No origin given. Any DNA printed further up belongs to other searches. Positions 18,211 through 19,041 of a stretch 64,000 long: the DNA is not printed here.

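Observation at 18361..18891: APS-kinase-like gene translationally coupled to the phosphonate genes: possible 3'-kinase making a PAPS-like phosphonate donor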

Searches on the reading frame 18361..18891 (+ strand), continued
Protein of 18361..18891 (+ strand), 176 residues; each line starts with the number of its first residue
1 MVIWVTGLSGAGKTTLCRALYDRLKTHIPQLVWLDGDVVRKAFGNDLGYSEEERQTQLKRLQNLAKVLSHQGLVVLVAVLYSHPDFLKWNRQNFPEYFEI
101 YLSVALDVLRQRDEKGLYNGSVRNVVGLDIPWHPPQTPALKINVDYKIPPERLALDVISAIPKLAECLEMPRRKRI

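Call 57: search_protein_families(library=pfam, proteins=[L059:10493-12505:+, L059:12510-13625:+, L059:13626-14726:+, L059:14830-17469:+, L059:7755-9470:-, L080:7636-8649:+, L080:8646-9959:+, L080:10496-11620:+, L080:11617-12726:+, L080:12895-13902:+], max_evalue=0.001)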
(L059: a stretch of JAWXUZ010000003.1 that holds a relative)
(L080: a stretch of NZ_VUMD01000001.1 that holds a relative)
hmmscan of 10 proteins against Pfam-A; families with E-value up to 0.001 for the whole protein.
L059:10493-12505:+ (670 aa): 5 families
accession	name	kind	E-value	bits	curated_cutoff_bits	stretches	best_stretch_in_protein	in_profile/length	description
PF13714.12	PEP_mutase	-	4.9e-57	193.7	31.5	1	385-643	1-240/240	Phosphoenolpyruvate phosphomutase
PF01467.32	CTP_transf_like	-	1.4e-10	42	21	1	248-337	7-97/133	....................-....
PF12804.13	NTP_transf_3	-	4.7e-10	40.3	27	1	3-122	1-110/160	MobA-like NTP transferase domain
PF00483.29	NTP_transferase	-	1e-09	38.8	21.2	1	2-122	1-123/245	Nucleotidyl transferase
PF20202.4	DUF6564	-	0.00039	20.6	25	1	30-131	13-120/230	Domain of unknown function (DUF6564)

L059:12510-13625:+ (371 aa): 3 families
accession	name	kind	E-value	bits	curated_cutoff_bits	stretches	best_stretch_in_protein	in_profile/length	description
PF00465.25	Fe-ADH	-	1.2e-33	116.6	31.3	1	6-162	4-168/168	Iron-containing alcohol dehydrogenase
PF25137.1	ADH_Fe_C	-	2.3e-15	57.3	27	1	176-295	4-120/194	Fe-containing alcohol dehydrogenase family, C-terminal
PF13685.12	Fe-ADH_2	-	5.1e-09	36.7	28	1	12-97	6-93/149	Iron-containing alcohol dehydrogenase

L059:13626-14726:+ (366 aa): 2 families
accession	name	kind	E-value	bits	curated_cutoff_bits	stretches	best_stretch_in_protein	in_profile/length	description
PF02775.26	TPP_enzyme_C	-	2.4e-16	60.3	21.9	1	200-337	2-150/151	Thiamine pyrophosphate enzyme, C-terminal TPP binding domain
PF02776.23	TPP_enzyme_N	-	9.6e-15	54.8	26.8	1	6-111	11-111/119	Thiamine pyrophosphate enzyme, N-terminal TPP binding domain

L059:14830-17469:+ (879 aa): 3 families
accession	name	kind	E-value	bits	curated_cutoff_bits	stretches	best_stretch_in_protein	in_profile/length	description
PF01411.24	tRNA-synt_2c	-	7.8e-189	629.2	30.3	1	8-556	1-550/552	tRNA synthetases class II (A)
PF02272.25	DHHA1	-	2.1e-19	70.3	25.9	1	773-874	2-100/102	DHHA1 domain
PF07973.19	tRNA_SAD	-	3.5e-17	62.5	24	1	655-698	1-44/44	Threonyl and Alanyl tRNA synthetase second additional domain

L059:7755-9470:- (571 aa): 8 families
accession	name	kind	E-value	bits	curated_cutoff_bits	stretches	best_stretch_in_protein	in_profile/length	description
PF13177.12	DNA_pol3_delta2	-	8.8e-49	166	27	1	44-203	1-160/161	DNA polymerase III, delta subunit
PF00004.35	AAA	-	6.2e-14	53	21.2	1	66-199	2-124/131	ATPase family associated with various cellular activities (AAA)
PF22608.2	DNAX_ATPase_lid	-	5.9e-13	48.8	27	1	208-252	2-46/49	DNA polymerase III clamp loader subunit, ATPase lid domain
PF12169.13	DNA_pol3_gamma3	-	4.4e-12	46.4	24.4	1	260-392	1-133/143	DNA polymerase III subunits gamma and tau domain III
PF07728.20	AAA_5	-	1.4e-05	25.5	22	1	66-170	3-92/139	AAA domain (dynein-related subfamily)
PF13401.12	AAA_22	-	4.1e-05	24.3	27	1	66-169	9-109/130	AAA domain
PF05496.18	RuvB_N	-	0.00017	21.8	27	0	35-95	2-66/159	Holliday junction DNA helicase RuvB P-loop domain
PF04851.21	ResIII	-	0.00053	20.4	22.5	0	110-170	99-152/164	Type III restriction enzyme, res subunit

L080:7636-8649:+ (337 aa): 2 families
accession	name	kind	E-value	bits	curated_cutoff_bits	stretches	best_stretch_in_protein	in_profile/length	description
PF04055.27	Radical_SAM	-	5.9e-20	72.5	29.5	1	31-186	1-158/166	Radical SAM superfamily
PF13186.11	SPASM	-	1.9e-08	34.9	21.5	1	233-298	1-66/67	Iron-sulfur cluster-binding domain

L080:8646-9959:+ (437 aa): 2 families
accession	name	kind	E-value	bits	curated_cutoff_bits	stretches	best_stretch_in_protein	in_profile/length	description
PF13714.12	PEP_mutase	-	4.2e-57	193.9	31.5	1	149-407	2-240/240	Phosphoenolpyruvate phosphomutase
PF01467.32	CTP_transf_like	-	9.4e-13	49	21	1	11-97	7-94/133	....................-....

L080:10496-11620:+ (374 aa): 2 families
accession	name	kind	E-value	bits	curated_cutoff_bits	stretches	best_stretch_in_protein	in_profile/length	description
PF02775.26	TPP_enzyme_C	-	1.4e-19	70.8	21.9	1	217-341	16-151/151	Thiamine pyrophosphate enzyme, C-terminal TPP binding domain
PF02776.23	TPP_enzyme_N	-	4.2e-15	56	26.8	1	11-118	15-115/119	Thiamine pyrophosphate enzyme, N-terminal TPP binding domain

L080:11617-12726:+ (369 aa): 1 family
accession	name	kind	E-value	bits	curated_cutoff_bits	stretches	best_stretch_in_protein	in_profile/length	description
PF01467.32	CTP_transf_like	-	2.5e-13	50.8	21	1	14-133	7-130/133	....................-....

L080:12895-13902:+ (335 aa): 1 family
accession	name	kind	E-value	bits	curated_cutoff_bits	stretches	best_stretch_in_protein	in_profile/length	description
PF13578.12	Methyltransf_24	-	6.5e-08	33.9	26.3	1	159-264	1-105/105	Methyltransferase domain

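Call 65: search_protein_families(library=ncbifam, proteins=[L029:10519-12927:+, L040:15050-16390:+, L075:10001-10507:+, L029:10001-10492:+, L169:10001-10522:+, L059:9959-10483:+, L075:14962-16434:+, L075:7453-8856:+, L169:10534-12180:+, L002:10001-10528:+], max_evalue=0.001)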
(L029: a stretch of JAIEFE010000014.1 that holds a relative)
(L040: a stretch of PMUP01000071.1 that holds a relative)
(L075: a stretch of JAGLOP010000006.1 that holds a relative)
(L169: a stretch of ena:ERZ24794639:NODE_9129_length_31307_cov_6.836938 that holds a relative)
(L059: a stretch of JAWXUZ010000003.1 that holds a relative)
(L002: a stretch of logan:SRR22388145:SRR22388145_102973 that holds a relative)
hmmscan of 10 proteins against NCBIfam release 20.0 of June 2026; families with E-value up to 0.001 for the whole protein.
L029:10519-12927:+ (802 aa): 0 families

L040:15050-16390:+ (446 aa): 0 families

L075:10001-10507:+ (168 aa): 21 families
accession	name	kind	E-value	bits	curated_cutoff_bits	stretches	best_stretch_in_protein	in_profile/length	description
NF004041.0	PRK05541.1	subfamily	5.4e-68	228.5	127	1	1-167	8-172/176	adenylyl-sulfate kinase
TIGR00455.1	apsK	equivalog_domain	2.8e-42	144.5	138.7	1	2-164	20-183/184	adenylyl-sulfate kinase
NF002059.0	PRK00889.1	subfamily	3.3e-41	140.9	244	1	2-167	7-171/177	adenylyl-sulfate kinase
NF004035.0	PRK05506.1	subfamily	5.1e-38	130.7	715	1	2-167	462-628/632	bifunctional sulfate adenylyltransferase subunit 1/adenylylsulfate kinase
NF003013.0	PRK03846.1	subfamily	7.7e-38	130.2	163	1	2-167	30-196/202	adenylyl-sulfate kinase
NF004040.0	PRK05537.1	equivalog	4.5e-36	124.4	669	1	2-167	398-566/572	bifunctional sulfate adenylyltransferase/adenylylsulfate kinase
TIGR03574.1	selen_PSTK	equivalog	1.2e-06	28.1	290.5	1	2-165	1-167/249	L-seryl-tRNA(Sec) kinase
TIGR01313.1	therm_gnt_kin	subfamily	4e-06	26.7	113.75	1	5-118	3-119/164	gluconokinase, GntK/IdnK-type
NF005807.0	PRK07667.1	equivalog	3.9e-05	23.3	221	0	3-35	20-52/193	kinase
NF010555.0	PRK13949.1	equivalog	4.8e-05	23.5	180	1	3-79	4-77/175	shikimate kinase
NF005250.0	PRK06761.1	equivalog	6.8e-05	22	270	1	2-37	5-41/282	hypothetical protein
NF004018.0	PRK05480.1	equivalog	7.3e-05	22.3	180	1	2-35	8-41/210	uridine kinase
TIGR00235.1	udk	equivalog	0.00012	21.7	220.3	1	2-41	8-45/207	uridine kinase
NF007336.0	PRK09825.1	equivalog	0.00027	20.7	304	1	5-115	8-118/176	gluconokinase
TIGR00041.1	DTMP_kinase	equivalog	0.00031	20.5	83.25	1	1-34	5-38/196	dTMP kinase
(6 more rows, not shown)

L029:10001-10492:+ (164 aa): 8 families
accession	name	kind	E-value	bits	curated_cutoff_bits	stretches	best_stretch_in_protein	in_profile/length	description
NF004041.0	PRK05541.1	subfamily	5.9e-54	182.7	127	1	2-160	10-166/176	adenylyl-sulfate kinase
TIGR00455.1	apsK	equivalog_domain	5.9e-36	123.9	138.7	1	2-161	21-181/184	adenylyl-sulfate kinase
NF002059.0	PRK00889.1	subfamily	6.8e-34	117.1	244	1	2-151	8-157/177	adenylyl-sulfate kinase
NF004035.0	PRK05506.1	subfamily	4.1e-31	107.9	715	1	2-156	463-618/632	bifunctional sulfate adenylyltransferase subunit 1/adenylylsulfate kinase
NF004040.0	PRK05537.1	equivalog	1.3e-30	106.4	669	1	2-151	399-552/572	bifunctional sulfate adenylyltransferase/adenylylsulfate kinase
NF003013.0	PRK03846.1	subfamily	6.9e-30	104.2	163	1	2-146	31-177/202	adenylyl-sulfate kinase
TIGR03574.1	selen_PSTK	equivalog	8.1e-06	25.5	290.5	1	4-114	4-115/249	L-seryl-tRNA(Sec) kinase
NF041574.1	antitoxPezT_Strep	equivalog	0.00074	18.8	470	0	5-47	38-77/251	type II toxin-antitoxin system toxin PezT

L169:10001-10522:+ (173 aa): 8 families
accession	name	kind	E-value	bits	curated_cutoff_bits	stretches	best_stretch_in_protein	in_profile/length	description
NF004041.0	PRK05541.1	subfamily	3.7e-42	144.3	127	1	1-165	8-170/176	adenylyl-sulfate kinase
NF002059.0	PRK00889.1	subfamily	2.6e-38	131.5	244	1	1-159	6-164/177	adenylyl-sulfate kinase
TIGR00455.1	apsK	equivalog_domain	3.6e-37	127.8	138.7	1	1-163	19-182/184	adenylyl-sulfate kinase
NF004035.0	PRK05506.1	subfamily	4.3e-33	114.5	715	1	2-165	462-626/632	bifunctional sulfate adenylyltransferase subunit 1/adenylylsulfate kinase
NF003013.0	PRK03846.1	subfamily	2.4e-31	109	163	1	1-165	29-194/202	adenylyl-sulfate kinase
NF004040.0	PRK05537.1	equivalog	1.6e-29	102.8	669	1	2-162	398-561/572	bifunctional sulfate adenylyltransferase/adenylylsulfate kinase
TIGR03574.1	selen_PSTK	equivalog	1e-05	25.1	290.5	1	3-113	2-113/249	L-seryl-tRNA(Sec) kinase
NF005253.0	PRK06762.1-4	equivalog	0.00077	19.7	159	1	3-115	5-115/166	hypothetical protein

L059:9959-10483:+ (174 aa): 13 families
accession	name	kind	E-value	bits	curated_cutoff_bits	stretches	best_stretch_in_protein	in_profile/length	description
NF004041.0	PRK05541.1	subfamily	2.4e-52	177.5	127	1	13-172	7-168/176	adenylyl-sulfate kinase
TIGR00455.1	apsK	equivalog_domain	1.4e-33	116.1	138.7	1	13-170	18-180/184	adenylyl-sulfate kinase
NF002059.0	PRK00889.1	subfamily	8e-32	110.3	244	1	14-171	6-166/177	adenylyl-sulfate kinase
NF004040.0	PRK05537.1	equivalog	1.5e-26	93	669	1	16-161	399-552/572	bifunctional sulfate adenylyltransferase/adenylylsulfate kinase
NF004035.0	PRK05506.1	subfamily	1.2e-25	89.8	715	1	12-171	459-623/632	bifunctional sulfate adenylyltransferase subunit 1/adenylylsulfate kinase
NF003013.0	PRK03846.1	subfamily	1.2e-24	87.2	163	1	13-172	28-192/202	adenylyl-sulfate kinase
TIGR03574.1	selen_PSTK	equivalog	2.4e-06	27.2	290.5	1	18-127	4-114/249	L-seryl-tRNA(Sec) kinase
NF008583.0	PRK11545.1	equivalog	2.6e-05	23.7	265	1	12-126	7-121/177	gluconokinase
TIGR01186.1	proV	subfamily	3.7e-05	23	326.6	1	14-168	20-165/363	betaine/proline/choline family ABC transporter ATP-binding protein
TIGR02673.1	FtsE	equivalog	3.8e-05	23.5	264.85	1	9-164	24-169/214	cell division ATP-binding protein FtsE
NF005250.0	PRK06761.1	equivalog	9.5e-05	21.5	270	1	12-51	2-42/282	hypothetical protein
TIGR01313.1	therm_gnt_kin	subfamily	0.00044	20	113.75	0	18-125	3-111/164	gluconokinase, GntK/IdnK-type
NF005258.0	PRK06762.3-3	equivalog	0.00054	19.9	344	1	12-60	1-46/164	hypothetical protein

L075:14962-16434:+ (490 aa): 0 families

L075:7453-8856:+ (467 aa): 0 families

L169:10534-12180:+ (548 aa): 6 families
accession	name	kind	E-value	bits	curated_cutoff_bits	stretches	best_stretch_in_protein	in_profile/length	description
NF010322.0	PRK13759.1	equivalog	4e-17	61.9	481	1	335-533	268-467/486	arylsulfatase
TIGR03417.1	chol_sulfatase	equivalog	2.5e-15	56.3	433.45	1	336-517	254-431/500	choline-sulfatase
NF045661.1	HdlasePehA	equivalog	5.6e-12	45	900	1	341-443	288-389/506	phosphoric/sulfuric ester hydrolase PehA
NF038075.1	fam_STM4013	hypoth_equivalog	6.6e-06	25.8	250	0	5-67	9-70/261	STM4013/SEN3800 family hydrolase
NF038282.1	LapC_YejM_PbgA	exception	1.4e-05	23.6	825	1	340-427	417-498/584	LPS biosynthesis-modulating metalloenzyme YejM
TIGR01307.1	pgm_bpd_ind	equivalog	0.00069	18.2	330.65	1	342-442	412-503/504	2,3-bisphosphoglycerate-independent phosphoglycerate mutase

L002:10001-10528:+ (175 aa): 9 families
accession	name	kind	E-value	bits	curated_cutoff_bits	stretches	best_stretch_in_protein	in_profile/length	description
NF004041.0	PRK05541.1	subfamily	2.3e-41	141.7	127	1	1-151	8-156/176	adenylyl-sulfate kinase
TIGR00455.1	apsK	equivalog_domain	2.7e-38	131.5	138.7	1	1-152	19-172/184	adenylyl-sulfate kinase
NF002059.0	PRK00889.1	subfamily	2.6e-36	124.9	244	1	1-159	6-164/177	adenylyl-sulfate kinase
NF004035.0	PRK05506.1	subfamily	6.2e-33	114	715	1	2-162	462-623/632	bifunctional sulfate adenylyltransferase subunit 1/adenylylsulfate kinase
NF003013.0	PRK03846.1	subfamily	9.2e-32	110.3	163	1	1-150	29-180/202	adenylyl-sulfate kinase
NF004040.0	PRK05537.1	equivalog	2.5e-28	98.9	669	1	2-159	398-559/572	bifunctional sulfate adenylyltransferase/adenylylsulfate kinase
TIGR02868.1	CydC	equivalog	5.1e-05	22.1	329.05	1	4-38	365-398/530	thiol reductant ABC exporter subunit CydC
TIGR03574.1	selen_PSTK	equivalog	0.00018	21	290.5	1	3-113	2-113/249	L-seryl-tRNA(Sec) kinase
TIGR01186.1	proV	subfamily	0.0006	19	326.6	1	3-47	22-65/363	betaine/proline/choline family ABC transporter ATP-binding protein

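Call 74: search_protein_families(library=pfam, proteins=[L075:10508-11278:+, L075:11278-13596:+, L075:13593-14219:+, L075:14216-14965:+, L029:10519-12927:+, L040:15050-16390:+, L036:9947-12871:+, L075:14962-16434:+, L075:7453-8856:+], max_evalue=0.001)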
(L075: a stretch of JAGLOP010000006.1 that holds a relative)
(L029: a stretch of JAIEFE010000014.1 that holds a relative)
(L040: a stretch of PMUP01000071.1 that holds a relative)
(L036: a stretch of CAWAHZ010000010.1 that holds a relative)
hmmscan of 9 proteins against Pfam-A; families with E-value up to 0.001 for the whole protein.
L075:10508-11278:+ (256 aa): 8 families
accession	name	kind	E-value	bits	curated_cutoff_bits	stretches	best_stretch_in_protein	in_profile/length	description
PF08241.18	Methyltransf_11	-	8.2e-14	52.5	21.2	1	48-138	2-94/95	Methyltransferase domain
PF13649.12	Methyltransf_25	-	3.2e-12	47.4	27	1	46-135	1-97/97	Methyltransferase domain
PF01209.24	Ubie_methyltran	-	7.5e-12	45.5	20.1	1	39-163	44-175/233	ubiE/COQ5 methyltransferase family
PF08242.18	Methyltransf_12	-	3.6e-08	34.5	30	1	48-137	2-98/98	Methyltransferase domain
PF13489.12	Methyltransf_23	-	1.5e-05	25.2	27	1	27-140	8-117/164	Methyltransferase domain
PF13847.12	Methyltransf_31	-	2.8e-05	24.3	27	1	41-157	2-129/145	Methyltransferase domain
PF00398.26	RrnaAD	-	3.4e-05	23.5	24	1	37-102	25-91/263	Ribosomal RNA adenine dimethylase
PF05148.21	Methyltransf_8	-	0.00073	19.9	27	0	15-137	46-154/219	Hypothetical methyltransferase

L075:11278-13596:+ (772 aa): 2 families
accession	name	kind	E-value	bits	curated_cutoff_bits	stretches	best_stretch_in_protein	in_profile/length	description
PF01326.24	PPDK_N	-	1.6e-14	54.4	27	2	51-129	100-192/328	Pyruvate phosphate dikinase, AMP/ATP-binding domain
PF00391.29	PEP-utilizers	-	2.6e-13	49.8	23.1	1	696-762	4-68/72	PEP-utilising enzyme, mobile domain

L075:13593-14219:+ (208 aa): 3 families
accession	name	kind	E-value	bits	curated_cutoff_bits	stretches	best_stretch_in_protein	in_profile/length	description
PF07722.19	Peptidase_C26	-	3.6e-27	96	20.5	1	19-190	21-219/219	Peptidase C26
PF00117.34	GATase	-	2.7e-19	70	22.8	1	36-191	22-173/190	Glutamine amidotransferase class-I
PF07685.20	GATase_3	-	0.00015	21.9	27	1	55-122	40-102/196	CobB/CobQ-like glutamine amidotransferase domain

L075:14216-14965:+ (249 aa): 2 families
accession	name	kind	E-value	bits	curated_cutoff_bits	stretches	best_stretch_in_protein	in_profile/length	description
PF00483.29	NTP_transferase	-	3.4e-14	53.5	21.2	1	3-124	2-134/245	Nucleotidyl transferase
PF12804.13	NTP_transf_3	-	1.4e-12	48.5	27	1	4-125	2-120/160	MobA-like NTP transferase domain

L029:10519-12927:+ (802 aa): 0 families

L040:15050-16390:+ (446 aa): 1 family
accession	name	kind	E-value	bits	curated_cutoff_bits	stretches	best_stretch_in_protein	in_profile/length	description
PF13469.12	Sulfotransfer_3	-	2.3e-13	51.3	27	1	53-282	3-215/216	Sulfotransferase family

L036:9947-12871:+ (974 aa): 6 families
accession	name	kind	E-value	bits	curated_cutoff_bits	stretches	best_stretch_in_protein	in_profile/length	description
PF01583.26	APS_kinase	-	1.2e-32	113.4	21.1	1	17-164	2-152/152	Adenylylsulphate kinase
PF00391.29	PEP-utilizers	-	4.9e-16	58.5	23.1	1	898-967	4-71/72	PEP-utilising enzyme, mobile domain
PF01326.24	PPDK_N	-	1.7e-13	51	27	1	253-327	101-189/328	Pyruvate phosphate dikinase, AMP/ATP-binding domain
PF13238.12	AAA_18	-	2e-06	28.7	29.4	1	22-129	3-107/128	AAA domain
PF13671.12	AAA_33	-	2.2e-05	25.2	27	1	19-102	1-83/143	AAA domain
PF13191.12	AAA_16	-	0.00067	20.6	32.6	0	14-64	22-64/167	AAA ATPase domain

L075:14962-16434:+ (490 aa): 0 families

L075:7453-8856:+ (467 aa): 1 family
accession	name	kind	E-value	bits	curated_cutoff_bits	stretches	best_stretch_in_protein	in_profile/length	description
PF13524.12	Glyco_trans_1_2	-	0.0003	21.2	25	1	339-440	14-115/144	Glycosyl transferase-like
